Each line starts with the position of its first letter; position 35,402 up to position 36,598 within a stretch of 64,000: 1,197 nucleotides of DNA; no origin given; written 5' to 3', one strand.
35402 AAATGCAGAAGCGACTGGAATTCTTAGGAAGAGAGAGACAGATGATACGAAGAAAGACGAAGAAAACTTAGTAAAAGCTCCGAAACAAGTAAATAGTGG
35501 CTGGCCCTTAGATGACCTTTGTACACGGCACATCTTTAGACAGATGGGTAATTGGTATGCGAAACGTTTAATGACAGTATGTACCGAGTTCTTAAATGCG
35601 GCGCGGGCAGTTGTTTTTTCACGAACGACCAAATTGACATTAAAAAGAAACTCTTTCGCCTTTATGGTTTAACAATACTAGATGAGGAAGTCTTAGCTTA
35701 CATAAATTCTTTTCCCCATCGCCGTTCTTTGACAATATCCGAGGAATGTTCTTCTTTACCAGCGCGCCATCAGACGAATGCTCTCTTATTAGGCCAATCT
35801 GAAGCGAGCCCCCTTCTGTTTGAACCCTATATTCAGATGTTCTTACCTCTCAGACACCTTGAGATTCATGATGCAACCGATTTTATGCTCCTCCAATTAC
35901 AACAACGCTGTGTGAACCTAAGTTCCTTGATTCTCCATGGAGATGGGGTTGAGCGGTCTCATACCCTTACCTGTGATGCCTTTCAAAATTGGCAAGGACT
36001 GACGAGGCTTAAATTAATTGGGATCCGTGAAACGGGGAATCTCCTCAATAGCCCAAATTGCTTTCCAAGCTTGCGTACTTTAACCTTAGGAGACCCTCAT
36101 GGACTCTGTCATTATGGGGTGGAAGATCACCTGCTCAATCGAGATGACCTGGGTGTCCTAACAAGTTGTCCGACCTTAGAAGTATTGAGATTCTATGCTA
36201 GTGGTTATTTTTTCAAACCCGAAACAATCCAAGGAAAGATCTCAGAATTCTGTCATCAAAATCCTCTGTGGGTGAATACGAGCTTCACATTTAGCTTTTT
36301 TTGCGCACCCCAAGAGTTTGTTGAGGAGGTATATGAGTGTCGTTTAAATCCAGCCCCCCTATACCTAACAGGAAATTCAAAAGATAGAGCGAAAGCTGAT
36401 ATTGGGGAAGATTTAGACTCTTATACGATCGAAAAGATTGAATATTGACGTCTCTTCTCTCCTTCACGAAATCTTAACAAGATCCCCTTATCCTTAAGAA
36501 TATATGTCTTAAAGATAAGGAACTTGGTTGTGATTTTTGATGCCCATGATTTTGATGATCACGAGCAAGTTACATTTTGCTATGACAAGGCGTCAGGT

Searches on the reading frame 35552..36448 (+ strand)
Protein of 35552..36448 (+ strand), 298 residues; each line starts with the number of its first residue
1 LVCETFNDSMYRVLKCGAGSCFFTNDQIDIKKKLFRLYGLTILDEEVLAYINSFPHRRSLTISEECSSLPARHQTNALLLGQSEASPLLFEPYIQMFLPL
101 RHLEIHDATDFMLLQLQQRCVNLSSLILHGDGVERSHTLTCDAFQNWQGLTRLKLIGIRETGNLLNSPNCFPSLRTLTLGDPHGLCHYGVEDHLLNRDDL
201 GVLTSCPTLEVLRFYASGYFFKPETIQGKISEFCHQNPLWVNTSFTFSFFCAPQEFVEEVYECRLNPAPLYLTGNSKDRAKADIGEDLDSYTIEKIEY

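Call 75: search_protein_families(library=pfam, proteins=[window:35552-36448:+], max_evalue=1)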
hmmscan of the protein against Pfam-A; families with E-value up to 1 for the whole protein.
window:35552-36448:+ (298 aa): 1 family
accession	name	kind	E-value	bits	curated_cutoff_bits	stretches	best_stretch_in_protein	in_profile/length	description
PF24758.1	LRR_At5g56370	-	0.00027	21.1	27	1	122-217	12-96/227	FBD-associated F-box protein At5g56370, LRR repeats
